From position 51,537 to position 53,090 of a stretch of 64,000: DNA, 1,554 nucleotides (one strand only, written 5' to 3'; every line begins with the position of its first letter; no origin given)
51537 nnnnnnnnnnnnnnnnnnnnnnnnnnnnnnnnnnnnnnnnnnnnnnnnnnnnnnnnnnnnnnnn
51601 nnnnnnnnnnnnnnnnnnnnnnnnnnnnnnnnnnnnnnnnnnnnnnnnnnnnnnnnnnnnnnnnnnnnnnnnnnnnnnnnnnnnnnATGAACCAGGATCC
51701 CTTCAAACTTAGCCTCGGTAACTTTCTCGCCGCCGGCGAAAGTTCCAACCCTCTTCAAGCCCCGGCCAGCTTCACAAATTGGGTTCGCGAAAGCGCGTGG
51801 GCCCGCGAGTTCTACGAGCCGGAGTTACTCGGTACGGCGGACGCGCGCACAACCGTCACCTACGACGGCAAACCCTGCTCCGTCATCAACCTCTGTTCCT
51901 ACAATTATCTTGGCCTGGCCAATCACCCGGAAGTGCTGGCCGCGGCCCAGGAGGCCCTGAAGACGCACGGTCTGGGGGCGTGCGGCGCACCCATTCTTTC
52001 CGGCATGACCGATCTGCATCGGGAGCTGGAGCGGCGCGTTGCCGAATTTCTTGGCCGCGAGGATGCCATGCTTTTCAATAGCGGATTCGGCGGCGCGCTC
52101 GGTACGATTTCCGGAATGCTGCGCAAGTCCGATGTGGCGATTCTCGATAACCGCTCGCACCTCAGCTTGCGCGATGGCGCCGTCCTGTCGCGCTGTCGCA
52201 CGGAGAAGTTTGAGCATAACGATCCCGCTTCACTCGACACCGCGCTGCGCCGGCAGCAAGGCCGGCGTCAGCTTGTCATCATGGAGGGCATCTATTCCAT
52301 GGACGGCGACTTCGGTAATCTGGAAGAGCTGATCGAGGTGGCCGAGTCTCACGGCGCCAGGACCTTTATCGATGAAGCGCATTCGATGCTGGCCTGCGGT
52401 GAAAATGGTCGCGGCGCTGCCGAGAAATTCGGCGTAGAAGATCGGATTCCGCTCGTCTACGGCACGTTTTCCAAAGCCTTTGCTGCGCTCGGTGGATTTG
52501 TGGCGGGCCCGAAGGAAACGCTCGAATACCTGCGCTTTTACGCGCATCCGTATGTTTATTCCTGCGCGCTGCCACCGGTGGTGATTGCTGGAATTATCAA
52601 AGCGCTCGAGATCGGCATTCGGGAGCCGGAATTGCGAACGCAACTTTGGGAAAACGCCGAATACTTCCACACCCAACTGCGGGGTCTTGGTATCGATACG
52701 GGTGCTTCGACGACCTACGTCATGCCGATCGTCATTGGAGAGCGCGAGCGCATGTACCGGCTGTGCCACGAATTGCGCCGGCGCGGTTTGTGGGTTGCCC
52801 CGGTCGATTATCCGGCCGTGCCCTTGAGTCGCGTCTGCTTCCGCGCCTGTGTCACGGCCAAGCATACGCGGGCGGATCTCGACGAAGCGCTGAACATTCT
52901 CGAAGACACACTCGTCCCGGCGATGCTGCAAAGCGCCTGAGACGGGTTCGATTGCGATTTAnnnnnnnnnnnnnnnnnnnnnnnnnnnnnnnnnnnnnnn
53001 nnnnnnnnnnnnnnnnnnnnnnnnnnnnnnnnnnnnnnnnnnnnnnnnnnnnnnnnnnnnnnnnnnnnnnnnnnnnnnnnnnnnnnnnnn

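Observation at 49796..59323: Candidate eukaryote-style phosphosphingolipid pathway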

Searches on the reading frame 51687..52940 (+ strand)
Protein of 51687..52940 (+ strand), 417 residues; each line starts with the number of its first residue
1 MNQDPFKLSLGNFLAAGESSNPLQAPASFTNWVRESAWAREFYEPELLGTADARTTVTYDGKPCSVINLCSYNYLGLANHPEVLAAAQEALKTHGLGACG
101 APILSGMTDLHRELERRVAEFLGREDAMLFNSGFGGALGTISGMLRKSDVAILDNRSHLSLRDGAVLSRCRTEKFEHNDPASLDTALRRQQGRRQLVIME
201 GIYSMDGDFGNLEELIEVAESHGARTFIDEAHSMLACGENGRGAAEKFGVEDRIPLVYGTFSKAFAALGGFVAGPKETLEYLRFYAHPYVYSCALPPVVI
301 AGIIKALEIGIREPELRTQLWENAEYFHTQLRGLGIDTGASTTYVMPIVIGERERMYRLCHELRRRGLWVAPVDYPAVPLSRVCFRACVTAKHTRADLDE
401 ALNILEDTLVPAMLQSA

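Call 3: search_protein_families(library=pfam, proteins=[window:51687-52940:+], max_evalue=0.01)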
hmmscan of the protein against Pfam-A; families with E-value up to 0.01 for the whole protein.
window:51687-52940:+ (417 aa): 2 families
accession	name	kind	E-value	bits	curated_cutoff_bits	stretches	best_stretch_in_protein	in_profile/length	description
PF00155.27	Aminotran_1_2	-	3.3e-53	181.6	19.7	1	66-404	3-360/361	Aminotransferase class I and II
PF01212.27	Beta_elim_lyase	-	7.6e-06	25.9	27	1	112-283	35-220/288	Beta-eliminating lyase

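Call 5: search_protein_families(library=ncbifam, proteins=[window:51687-52940:+], max_evalue=0.001)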
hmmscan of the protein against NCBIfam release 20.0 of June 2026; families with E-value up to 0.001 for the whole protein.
window:51687-52940:+ (417 aa): 12 families
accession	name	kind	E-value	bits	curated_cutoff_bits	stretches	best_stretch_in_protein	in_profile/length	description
TIGR01825.1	gly_Cac_T_rel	subfamily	1.4e-99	333.4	535.4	1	53-408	24-378/385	BioF/Kbl family PLP-dependent acyltransferase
TIGR00858.1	bioF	equivalog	7.1e-99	331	426.45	1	54-405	13-364/365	8-amino-7-oxononanoate synthase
NF005394.0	PRK06939.1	equivalog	9.4e-94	314.4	460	1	52-406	31-388/397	glycine C-acetyltransferase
NF047600.1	SerpalmtaseCFB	equivalog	1.6e-93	313.5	640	1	53-407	34-387/395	serine palmitoyltransferase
NF047599.1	SerpalmtaseBetaP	equivalog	8.4e-93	311.1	500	1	65-407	44-388/394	serine palmitoyltransferase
TIGR01822.1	2am3keto_CoA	equivalog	4.7e-84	282.6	493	1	46-404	21-382/393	glycine C-acetyltransferase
NF047603.1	SerpalmtaseAlphaP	equivalog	2.2e-75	253.8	670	1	65-406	46-390/399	serine palmitoyltransferase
TIGR01821.1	5aminolev_synth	equivalog_domain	1.8e-70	237.8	338.55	1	65-407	46-392/402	5-aminolevulinate synthase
NF005526.0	PRK07179.1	equivalog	5.6e-55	186.5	428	1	65-408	55-395/407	alpha-hydroxyketone-type quorum-sensing autoinducer synthase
NF005697.0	PRK07505.1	subfamily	2.7e-44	151.4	342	1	64-409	48-399/405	hypothetical protein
NF004608.1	PRK05937.1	equivalog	2.2e-34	118.8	399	1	94-391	39-332/366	8-amino-7-oxononanoate synthase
NF041364.1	GntC_guanitoxin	equivalog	1.5e-05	24.1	415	1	212-327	156-272/356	guanitoxin biosynthesis PLP-dependent (S)-gamma-hydroxy-L-arginine cyclodehydratase GntC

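Call 24: search_solved_structures(query=window:51687-52940:+, max_evalue=1e-20, show_alignments=0)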
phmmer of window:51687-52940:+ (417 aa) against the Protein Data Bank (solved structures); distinct sequences matched with E-value up to 1e-20: 54.
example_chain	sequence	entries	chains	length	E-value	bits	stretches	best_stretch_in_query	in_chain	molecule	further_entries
8guh_A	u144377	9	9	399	3.2e-75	256.6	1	55-405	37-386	Serine palmitoyltransferase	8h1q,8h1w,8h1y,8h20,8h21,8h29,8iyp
3a2b_A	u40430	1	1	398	3.2e-75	256.6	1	55-405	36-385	Serine palmitoyltransferase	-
1fc4_A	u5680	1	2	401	2.7e-71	243.7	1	35-402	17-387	2-AMINO-3-KETOBUTYRATE CONENZYME A LIGASE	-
7v58_A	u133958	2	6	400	8.7e-69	235.4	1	39-404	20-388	2-amino-3-ketobutyrate coenzyme A ligase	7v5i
8s1y_A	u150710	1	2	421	4.1e-68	233.2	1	61-406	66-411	8-amino-7-oxononanoate synthase/2-amino-3-ketobutyrate coenzyme A ligase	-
3tqx_A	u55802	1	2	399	5.7e-68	232.8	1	42-403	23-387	2-amino-3-ketobutyrate coenzyme A ligase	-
7bxp_A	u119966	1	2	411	8.8e-68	232.1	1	42-403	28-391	2-amino-3-ketobutyrate coenzyme A ligase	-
7poa_A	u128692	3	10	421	1.5e-67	231.4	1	59-406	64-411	8-amino-7-oxononanoate synthase/2-amino-3-ketobutyrate coenzyme A ligase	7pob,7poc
7bxq_A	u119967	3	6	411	6.2e-67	229.3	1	42-403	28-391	2-amino-3-ketobutyrate coenzyme A ligase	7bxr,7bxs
2w8t_A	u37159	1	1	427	2.5e-66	227.3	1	66-404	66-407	SERINE PALMITOYLTRANSFERASE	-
2w8v_A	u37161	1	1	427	8.3e-65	222.3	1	66-404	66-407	SERINE PALMITOYLTRANSFERASE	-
2w8u_A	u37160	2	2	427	8.5e-65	222.3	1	66-404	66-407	SERINE PALMITOYLTRANSFERASE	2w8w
2jgt_A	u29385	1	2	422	1.1e-64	222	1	66-404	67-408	SERINE PALMITOYLTRANSFERASE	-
2jg2_A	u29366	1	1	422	1.1e-64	221.9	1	66-404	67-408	SERINE PALMITOYLTRANSFERASE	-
2w8j_A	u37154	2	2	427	1.2e-64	221.9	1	66-404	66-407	SERINE PALMITOYLTRANSFERASE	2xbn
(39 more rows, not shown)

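Call 48: search_dna_similar(query=window:51687-52940:+, collection=plasmids, mode=protein, max_rows=60, max_evalue=1e-40)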
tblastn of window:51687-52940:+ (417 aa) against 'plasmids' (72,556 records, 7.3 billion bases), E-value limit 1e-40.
Records with a match: 512; places in all: 544; records where one place covers at least 80% of the query: 456.
Best place of each record, by identity: <60% 512.
By first word of the organism name: Ralstonia 110; Rhizobium 51; Bacillus 42; Sinorhizobium 42; Roseomonas 16; Streptomyces 15; Bacteroides 13; Agrobacterium 12; Paracoccus 9; Azospirillum 9; and 83 more.
By predicted mobility (MOB-suite, as given by PLSDB): non-mobilizable 284; mobilizable 129; conjugative 99.
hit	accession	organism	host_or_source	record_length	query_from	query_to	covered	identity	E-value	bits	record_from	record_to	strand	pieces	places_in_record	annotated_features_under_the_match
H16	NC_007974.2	Cupriavidus metallidurans CH34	-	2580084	4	403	96%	35.5%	2e-66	236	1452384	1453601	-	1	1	none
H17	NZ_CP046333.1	Cupriavidus metallidurans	sedimentation pond in a zinc factory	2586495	4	403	96%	35.5%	2e-66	236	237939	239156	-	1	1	none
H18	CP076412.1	Ralstonia wenshanensis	soil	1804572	6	406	96%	34.7%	3e-58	213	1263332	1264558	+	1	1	kbl: glycine C-acetyltransferase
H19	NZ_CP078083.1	Bacillus tropicus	Cell culture,soil sample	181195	1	409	98%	33.9%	1e-68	243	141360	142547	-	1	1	aminotransferase class I/II-fold pyridoxal phosphate-dependent enzyme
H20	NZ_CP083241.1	Ancylobacter polymorphus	activated sludge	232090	57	403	83%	39.8%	6e-66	235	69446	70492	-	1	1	glycine C-acetyltransferase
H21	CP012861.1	Persicobacter sp. JZB09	cell culture,soil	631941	71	407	81%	40.8%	3e-72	253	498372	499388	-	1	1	record has no annotation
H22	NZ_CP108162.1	Streptomyces sp. NBC_00158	-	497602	42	406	88%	37.4%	2e-59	216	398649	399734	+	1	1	bifunctional SDR family oxidoreductase/pyridoxal phosphate-dependent ...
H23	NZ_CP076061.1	Cupriavidus sp. EM10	Pure-cultured cell,sewage water sludge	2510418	30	403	90%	36.0%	7e-67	238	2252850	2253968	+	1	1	none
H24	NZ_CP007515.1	Rubrobacter radiotolerans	-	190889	57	408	84%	37.9%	3e-72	253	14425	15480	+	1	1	pyridoxal phosphate-dependent aminotransferase family protein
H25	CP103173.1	Bacteroides ovatus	Homo sapiens,cell culture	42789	55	405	84%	38.0%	2e-77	268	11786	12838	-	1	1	aminotransferase class I/II-fold pyridoxal phosphate-dependent enzyme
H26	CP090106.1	Sinorhizobium meliloti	Medicago,Cell culture,Plant nodule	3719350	39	409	89%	35.7%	2e-57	210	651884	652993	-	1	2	pyridoxal phosphate-dependent aminotransferase family protein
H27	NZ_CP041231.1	Bacteroides xylanisolvens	Homo sapiens,cell culture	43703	55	405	84%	37.7%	8e-77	266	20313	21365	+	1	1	aminotransferase class I/II-fold pyridoxal phosphate-dependent enzyme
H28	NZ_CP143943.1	Bacteroides thetaiotaomicron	Homo sapiens,cell culture,fecal sample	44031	55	405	84%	37.7%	8e-77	266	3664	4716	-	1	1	aminotransferase class I/II-fold pyridoxal phosphate-dependent enzyme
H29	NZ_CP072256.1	Bacteroides uniformis CL03T12C37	Homo sapiens,cultured bacterial ...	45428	55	405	84%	37.7%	8e-77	266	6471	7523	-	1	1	aminotransferase class I/II-fold pyridoxal phosphate-dependent enzyme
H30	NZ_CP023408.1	Streptomyces fungicidicus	Pig,cell culture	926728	42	403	87%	36.4%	4e-68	241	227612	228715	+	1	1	glycine C-acetyltransferase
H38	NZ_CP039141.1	Haloferax mediterranei ATCC 33500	Cell culture,Spain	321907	18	406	93%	33.5%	8e-49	185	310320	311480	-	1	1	8-amino-7-oxononanoate synthase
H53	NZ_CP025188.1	Roseomonas mucosa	Homo sapiens,clinical, human skin, ...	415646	55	402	83%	37.4%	2e-59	216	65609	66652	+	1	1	pyridoxal phosphate-dependent aminotransferase family protein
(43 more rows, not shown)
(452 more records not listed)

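Call 49: get_annotated_region(hit=H53, flank=4000)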
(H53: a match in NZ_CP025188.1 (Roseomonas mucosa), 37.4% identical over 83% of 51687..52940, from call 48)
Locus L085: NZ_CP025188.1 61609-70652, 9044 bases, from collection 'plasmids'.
description: Roseomonas mucosa strain AD2 plasmid p1-AD2, complete sequence
organism: Roseomonas mucosa (NCBI taxid 207340)
taxonomy: Bacteria; Pseudomonadota; Alphaproteobacteria; Rhodospirillales; Acetobacteraceae; Roseomonas; Roseomonas mucosa
host: -; source: Homo sapiens,clinical, human skin, atopic dermatitis; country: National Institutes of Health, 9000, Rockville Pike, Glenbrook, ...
typing (MOB-suite, as given by PLSDB): non-mobilizable
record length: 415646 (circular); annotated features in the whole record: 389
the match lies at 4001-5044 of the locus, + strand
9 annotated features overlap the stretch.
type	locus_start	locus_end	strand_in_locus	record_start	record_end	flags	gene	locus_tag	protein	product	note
CDS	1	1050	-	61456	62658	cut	-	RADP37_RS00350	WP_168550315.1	ELM1/GtrOC1 family putative glycosyltransferase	-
CDS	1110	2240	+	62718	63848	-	-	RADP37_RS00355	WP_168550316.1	glycosyltransferase family 4 protein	-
CDS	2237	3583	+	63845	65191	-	-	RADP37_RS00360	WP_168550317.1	lipopolysaccharide biosynthesis protein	-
CDS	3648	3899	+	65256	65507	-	-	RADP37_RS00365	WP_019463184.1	acyl carrier protein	GO:0006633 - fatty acid biosynthetic process [Evidence IEA]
CDS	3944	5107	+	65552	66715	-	-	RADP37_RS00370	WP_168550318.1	pyridoxal phosphate-dependent aminotransferase family protein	-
CDS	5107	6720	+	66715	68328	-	-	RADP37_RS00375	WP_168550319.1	hypothetical protein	-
CDS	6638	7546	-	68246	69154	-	-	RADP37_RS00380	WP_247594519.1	hypothetical protein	-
CDS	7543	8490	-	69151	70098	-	-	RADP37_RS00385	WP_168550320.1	diacylglycerol kinase family protein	-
CDS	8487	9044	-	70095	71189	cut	-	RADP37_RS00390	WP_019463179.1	CDP-alcohol phosphatidyltransferase family protein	GO:0008654 - phospholipid biosynthetic process [Evidence IEA]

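Call 50: get_annotated_region(hit=H24, flank=4000)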
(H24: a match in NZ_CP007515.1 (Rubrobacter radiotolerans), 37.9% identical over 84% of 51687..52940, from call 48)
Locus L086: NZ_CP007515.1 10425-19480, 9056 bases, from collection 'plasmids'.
description: Rubrobacter radiotolerans strain RSPS-4 plasmid 1, complete sequence
organism: Rubrobacter radiotolerans (NCBI taxid 42256)
taxonomy: Bacteria; Actinomycetota; Rubrobacteria; Rubrobacterales; Rubrobacteraceae; Rubrobacter; Rubrobacter radiotolerans
host: -; source: -; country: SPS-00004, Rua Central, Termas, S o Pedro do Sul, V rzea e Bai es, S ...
typing (MOB-suite, as given by PLSDB): non-mobilizable; replicon rep_cluster_201
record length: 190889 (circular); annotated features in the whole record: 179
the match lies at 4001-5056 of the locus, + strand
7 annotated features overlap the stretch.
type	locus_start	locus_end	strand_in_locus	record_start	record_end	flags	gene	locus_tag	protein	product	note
CDS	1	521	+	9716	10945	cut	-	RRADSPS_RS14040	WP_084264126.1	TIGR02710 family CRISPR-associated CARF protein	GO:0043571 - maintenance of CRISPR repeat elements [Evidence IEA]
CDS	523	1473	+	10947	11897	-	cas6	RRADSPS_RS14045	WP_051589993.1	CRISPR system precrRNA processing endoribonuclease RAMP protein Cas6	-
CDS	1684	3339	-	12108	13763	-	-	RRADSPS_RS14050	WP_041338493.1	FAD-binding dehydrogenase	-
CDS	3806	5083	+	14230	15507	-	-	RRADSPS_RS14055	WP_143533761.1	pyridoxal phosphate-dependent aminotransferase family protein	-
CDS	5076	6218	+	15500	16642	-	-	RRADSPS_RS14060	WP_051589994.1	hypothetical protein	-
CDS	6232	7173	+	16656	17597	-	-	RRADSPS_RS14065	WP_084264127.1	NAD(P)-dependent oxidoreductase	-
CDS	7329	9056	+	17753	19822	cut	-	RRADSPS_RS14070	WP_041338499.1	LTA synthase family protein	-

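Call 51: get_annotated_region(hit=H25, flank=4000)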
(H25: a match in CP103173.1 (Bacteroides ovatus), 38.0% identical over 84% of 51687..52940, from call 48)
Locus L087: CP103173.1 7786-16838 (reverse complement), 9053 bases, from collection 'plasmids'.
description: Bacteroides ovatus strain BFG-126 plasmid unnamed1, complete sequence
organism: Bacteroides ovatus (NCBI taxid 28116)
taxonomy: Bacteria; Bacteroidota; Bacteroidia; Bacteroidales; Bacteroidaceae; Bacteroides; Bacteroides ovatus
host: -; source: Homo sapiens,cell culture; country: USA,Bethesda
typing (MOB-suite, as given by PLSDB): conjugative; replicon rep_cluster_663; relaxase MOBP; mating-pair formation MPF_T
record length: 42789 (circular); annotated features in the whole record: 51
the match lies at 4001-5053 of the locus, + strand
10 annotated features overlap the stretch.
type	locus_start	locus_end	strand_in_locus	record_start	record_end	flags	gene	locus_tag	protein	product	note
CDS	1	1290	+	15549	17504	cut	-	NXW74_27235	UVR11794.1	type IV secretion system DNA-binding domain-containing protein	-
CDS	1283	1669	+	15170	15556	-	-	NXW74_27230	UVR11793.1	helix-turn-helix domain-containing protein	-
CDS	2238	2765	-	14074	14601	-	-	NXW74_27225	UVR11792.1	hypothetical protein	-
CDS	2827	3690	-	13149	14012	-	-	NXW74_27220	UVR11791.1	hypothetical protein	-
CDS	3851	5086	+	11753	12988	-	-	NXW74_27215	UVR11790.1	aminotransferase class I/II-fold pyridoxal phosphate-dependent enzyme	-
CDS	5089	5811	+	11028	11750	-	-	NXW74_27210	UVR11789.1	TetR/AcrR family transcriptional regulator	-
CDS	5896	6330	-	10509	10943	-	-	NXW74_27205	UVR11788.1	hypothetical protein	-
CDS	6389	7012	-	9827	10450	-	-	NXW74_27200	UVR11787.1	ParA family protein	-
CDS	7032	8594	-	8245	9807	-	-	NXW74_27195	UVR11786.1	relaxase/mobilization nuclease domain-containing protein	-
CDS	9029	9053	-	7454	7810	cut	-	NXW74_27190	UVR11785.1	MobC family plasmid mobilization relaxosome protein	-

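Call 54: get_annotated_region(hit=H18, flank=1500)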
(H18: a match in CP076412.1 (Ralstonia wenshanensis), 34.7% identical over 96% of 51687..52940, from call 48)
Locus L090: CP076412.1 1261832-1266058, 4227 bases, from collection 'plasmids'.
description: Ralstonia wenshanensis strain 56D2 plasmid p56D2, complete sequence
organism: Ralstonia wenshanensis (NCBI taxid 2842456)
taxonomy: Bacteria; Pseudomonadota; Betaproteobacteria; Burkholderiales; Burkholderiaceae; Ralstonia; Ralstonia wenshanensis
host: -; source: soil; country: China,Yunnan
typing (MOB-suite, as given by PLSDB): non-mobilizable
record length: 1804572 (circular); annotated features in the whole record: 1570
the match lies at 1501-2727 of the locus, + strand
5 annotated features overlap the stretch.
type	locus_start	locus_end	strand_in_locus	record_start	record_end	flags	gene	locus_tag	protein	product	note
CDS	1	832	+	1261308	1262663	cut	-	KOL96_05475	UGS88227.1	MATE family efflux transporter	-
CDS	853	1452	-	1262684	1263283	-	-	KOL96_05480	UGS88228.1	XRE family transcriptional regulator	-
CDS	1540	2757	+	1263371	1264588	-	kbl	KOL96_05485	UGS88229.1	glycine C-acetyltransferase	-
CDS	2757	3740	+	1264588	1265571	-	-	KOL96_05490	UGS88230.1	NAD-dependent epimerase/dehydratase family protein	-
CDS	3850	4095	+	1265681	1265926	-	-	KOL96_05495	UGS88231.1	hypothetical protein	-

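Call 55: get_annotated_region(hit=H38, flank=1500)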
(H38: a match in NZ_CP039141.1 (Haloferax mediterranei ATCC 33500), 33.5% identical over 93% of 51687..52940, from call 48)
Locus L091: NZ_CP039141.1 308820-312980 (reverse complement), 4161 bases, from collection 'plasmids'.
description: Haloferax mediterranei ATCC 33500 plasmid pHME322, complete sequence
organism: Haloferax mediterranei ATCC 33500 (NCBI taxid 523841)
taxonomy: Archaea; Euryarchaeota; Halobacteria; Halobacteriales; Haloferacaceae; Haloferax; Haloferax mediterranei; Haloferax mediterranei ATCC 33500
host: -; source: Cell culture,Spain; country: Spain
typing (MOB-suite, as given by PLSDB): non-mobilizable
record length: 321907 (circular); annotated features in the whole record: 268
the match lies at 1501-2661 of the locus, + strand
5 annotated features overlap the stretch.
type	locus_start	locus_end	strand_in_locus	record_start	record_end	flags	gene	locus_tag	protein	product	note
CDS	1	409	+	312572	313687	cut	bioB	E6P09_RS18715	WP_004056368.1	biotin synthase BioB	GO:0009102 - biotin biosynthetic process [Evidence IEA]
CDS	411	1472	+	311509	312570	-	-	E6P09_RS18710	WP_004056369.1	hypothetical protein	-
CDS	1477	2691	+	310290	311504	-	-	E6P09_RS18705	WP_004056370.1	8-amino-7-oxononanoate synthase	GO:0009102 - biotin biosynthetic process [Evidence IEA]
CDS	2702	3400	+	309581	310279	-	bioD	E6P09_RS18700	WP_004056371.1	dethiobiotin synthase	GO:0009102 - biotin biosynthetic process [Evidence IEA]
CDS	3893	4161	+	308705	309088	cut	-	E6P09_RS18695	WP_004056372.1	hypothetical protein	-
